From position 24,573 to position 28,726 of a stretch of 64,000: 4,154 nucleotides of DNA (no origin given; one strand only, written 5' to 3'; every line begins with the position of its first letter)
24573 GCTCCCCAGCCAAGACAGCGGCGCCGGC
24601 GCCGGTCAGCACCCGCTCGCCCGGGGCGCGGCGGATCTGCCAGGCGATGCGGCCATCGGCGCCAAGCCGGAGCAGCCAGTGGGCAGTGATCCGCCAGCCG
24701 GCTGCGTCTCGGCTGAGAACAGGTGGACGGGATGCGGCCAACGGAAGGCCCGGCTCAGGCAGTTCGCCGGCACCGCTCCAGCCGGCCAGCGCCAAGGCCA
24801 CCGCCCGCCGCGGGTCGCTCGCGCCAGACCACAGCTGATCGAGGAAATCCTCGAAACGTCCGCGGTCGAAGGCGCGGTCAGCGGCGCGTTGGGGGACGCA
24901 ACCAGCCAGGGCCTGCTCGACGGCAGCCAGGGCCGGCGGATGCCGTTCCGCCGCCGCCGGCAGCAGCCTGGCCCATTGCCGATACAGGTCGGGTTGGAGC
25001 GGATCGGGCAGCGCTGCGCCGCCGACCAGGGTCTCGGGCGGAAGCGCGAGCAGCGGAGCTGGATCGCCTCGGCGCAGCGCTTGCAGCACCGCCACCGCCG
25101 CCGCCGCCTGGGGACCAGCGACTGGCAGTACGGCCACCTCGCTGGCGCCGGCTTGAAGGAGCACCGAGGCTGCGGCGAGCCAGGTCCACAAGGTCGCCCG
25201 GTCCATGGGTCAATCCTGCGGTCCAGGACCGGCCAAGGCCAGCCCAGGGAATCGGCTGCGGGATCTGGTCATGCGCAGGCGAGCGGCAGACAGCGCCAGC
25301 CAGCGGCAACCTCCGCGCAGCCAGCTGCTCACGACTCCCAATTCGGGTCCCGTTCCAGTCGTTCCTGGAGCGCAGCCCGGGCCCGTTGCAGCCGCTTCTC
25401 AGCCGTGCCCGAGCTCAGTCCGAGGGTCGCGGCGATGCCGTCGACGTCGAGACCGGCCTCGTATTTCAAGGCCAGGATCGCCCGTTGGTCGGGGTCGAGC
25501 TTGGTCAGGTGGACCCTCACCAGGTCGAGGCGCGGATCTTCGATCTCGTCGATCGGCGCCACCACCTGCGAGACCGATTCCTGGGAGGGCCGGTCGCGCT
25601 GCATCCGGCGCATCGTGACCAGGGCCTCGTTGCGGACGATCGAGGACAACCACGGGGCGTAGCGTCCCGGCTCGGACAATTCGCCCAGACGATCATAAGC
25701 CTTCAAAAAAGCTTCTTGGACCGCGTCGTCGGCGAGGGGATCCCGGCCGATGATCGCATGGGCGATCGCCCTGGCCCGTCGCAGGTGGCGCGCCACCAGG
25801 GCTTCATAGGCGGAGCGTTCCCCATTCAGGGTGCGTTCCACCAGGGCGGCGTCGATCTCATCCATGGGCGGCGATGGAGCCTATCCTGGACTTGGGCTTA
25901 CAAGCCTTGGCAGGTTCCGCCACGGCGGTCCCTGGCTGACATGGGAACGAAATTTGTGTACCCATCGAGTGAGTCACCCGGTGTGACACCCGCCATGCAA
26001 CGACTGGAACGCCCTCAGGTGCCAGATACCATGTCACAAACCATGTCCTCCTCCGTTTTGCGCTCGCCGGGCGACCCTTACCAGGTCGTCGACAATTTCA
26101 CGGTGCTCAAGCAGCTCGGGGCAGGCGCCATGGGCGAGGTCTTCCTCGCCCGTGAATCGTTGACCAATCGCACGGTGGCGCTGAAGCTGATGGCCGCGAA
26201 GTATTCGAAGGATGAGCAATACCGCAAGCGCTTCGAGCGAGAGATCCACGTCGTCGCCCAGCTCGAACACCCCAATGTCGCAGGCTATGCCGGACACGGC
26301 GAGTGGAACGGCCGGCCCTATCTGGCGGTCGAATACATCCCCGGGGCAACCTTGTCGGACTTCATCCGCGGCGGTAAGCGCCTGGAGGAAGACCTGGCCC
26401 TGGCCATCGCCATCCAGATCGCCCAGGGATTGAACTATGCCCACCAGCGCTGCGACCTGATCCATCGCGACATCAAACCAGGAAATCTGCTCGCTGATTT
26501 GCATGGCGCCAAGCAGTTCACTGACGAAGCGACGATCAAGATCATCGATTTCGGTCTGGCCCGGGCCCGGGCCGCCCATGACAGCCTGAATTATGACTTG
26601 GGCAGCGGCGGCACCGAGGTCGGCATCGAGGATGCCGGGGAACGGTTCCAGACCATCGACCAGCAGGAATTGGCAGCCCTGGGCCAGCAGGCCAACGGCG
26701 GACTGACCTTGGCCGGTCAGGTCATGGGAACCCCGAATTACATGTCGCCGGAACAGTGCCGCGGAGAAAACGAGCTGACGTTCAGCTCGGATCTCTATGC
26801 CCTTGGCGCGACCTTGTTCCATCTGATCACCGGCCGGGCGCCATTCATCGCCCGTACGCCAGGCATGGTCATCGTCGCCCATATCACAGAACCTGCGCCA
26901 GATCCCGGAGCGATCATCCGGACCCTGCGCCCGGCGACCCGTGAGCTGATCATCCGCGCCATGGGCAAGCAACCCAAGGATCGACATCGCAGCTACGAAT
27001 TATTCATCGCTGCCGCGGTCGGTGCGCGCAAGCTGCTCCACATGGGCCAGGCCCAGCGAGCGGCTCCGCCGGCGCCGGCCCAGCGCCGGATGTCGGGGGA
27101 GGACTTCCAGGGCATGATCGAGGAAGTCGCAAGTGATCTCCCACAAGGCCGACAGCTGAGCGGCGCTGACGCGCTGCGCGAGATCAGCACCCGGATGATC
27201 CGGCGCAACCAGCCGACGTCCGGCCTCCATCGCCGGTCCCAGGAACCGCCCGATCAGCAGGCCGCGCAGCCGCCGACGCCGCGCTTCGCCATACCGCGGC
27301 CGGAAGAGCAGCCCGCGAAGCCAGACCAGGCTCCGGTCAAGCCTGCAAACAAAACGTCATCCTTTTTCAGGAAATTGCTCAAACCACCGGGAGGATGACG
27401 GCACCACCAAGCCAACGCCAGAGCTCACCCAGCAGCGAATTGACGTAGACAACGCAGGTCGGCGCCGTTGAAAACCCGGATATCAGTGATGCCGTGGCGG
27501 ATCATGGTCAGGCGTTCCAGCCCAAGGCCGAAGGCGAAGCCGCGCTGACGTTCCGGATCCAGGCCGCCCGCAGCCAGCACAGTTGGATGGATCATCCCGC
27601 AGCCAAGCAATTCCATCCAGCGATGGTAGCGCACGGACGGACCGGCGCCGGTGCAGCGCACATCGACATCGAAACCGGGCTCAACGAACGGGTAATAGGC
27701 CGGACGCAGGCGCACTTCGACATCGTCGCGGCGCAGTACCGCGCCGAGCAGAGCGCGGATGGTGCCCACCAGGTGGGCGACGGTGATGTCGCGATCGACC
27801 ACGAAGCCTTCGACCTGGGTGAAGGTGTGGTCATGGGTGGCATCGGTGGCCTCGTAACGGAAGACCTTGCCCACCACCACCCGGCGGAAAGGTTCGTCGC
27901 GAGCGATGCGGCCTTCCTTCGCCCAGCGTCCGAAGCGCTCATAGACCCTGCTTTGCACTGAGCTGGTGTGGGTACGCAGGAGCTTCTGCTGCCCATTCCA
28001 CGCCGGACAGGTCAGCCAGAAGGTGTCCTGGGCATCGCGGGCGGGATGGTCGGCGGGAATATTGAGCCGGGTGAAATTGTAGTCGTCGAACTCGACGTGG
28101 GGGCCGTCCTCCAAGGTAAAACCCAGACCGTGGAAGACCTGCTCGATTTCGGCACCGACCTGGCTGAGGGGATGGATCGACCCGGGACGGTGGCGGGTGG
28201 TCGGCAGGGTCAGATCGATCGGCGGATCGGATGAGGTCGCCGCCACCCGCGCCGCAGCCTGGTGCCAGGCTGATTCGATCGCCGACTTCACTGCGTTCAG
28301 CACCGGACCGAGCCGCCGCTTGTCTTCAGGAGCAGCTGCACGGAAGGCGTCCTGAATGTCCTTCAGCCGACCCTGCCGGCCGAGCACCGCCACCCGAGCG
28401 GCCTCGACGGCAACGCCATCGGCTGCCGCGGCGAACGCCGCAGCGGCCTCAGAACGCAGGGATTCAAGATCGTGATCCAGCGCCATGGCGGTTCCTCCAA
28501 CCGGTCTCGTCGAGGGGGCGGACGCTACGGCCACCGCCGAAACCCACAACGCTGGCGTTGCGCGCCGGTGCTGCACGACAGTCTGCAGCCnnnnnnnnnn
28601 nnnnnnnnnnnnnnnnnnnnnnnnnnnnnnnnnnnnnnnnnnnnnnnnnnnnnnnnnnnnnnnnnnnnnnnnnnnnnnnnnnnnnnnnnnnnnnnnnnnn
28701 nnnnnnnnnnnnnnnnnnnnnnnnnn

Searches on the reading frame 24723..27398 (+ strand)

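Call 65: search_protein_families(library=pfam, proteins=[window:24723-27398:+], max_evalue=0.0001)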
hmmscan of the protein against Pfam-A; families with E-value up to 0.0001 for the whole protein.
window:24723-27398:+ (891 aa): 2 families
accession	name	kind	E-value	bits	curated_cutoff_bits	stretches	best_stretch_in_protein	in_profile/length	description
PF00069.31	Pkinase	-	4.4e-42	144.7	31.7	2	459-620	1-152/263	Protein kinase domain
PF07714.23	PK_Tyr_Ser-Thr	-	2.1e-26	93.2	23.1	1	460-621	2-157/258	Protein tyrosine and serine/threonine kinase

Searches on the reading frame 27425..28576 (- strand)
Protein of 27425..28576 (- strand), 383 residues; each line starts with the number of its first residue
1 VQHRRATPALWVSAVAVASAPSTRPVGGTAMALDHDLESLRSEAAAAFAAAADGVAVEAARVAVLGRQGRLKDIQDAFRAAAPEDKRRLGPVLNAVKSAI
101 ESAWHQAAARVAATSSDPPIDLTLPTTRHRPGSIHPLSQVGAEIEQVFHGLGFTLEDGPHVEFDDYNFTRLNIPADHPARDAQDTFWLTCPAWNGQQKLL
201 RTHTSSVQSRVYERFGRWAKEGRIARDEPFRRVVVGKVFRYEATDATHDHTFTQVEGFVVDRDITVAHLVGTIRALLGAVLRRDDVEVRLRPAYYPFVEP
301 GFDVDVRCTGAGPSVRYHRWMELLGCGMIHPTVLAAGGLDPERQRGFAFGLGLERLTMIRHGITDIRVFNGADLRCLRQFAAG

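Call 65: search_protein_families(library=pfam, proteins=[window:27425-28576:-], max_evalue=0.0001)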
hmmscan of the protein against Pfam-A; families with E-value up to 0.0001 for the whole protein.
window:27425-28576:- (383 aa): 2 families
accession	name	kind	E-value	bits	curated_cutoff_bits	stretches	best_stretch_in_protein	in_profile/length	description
PF01409.25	tRNA-synt_2d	-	9.7e-82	274.6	19.8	1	120-380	2-246/246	tRNA synthetases class II core domain (F)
PF02912.23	Phe_tRNA-synt_N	-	3.9e-11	43.2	22.3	1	56-113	5-62/69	Aminoacyl tRNA synthetase class II, N-terminal domain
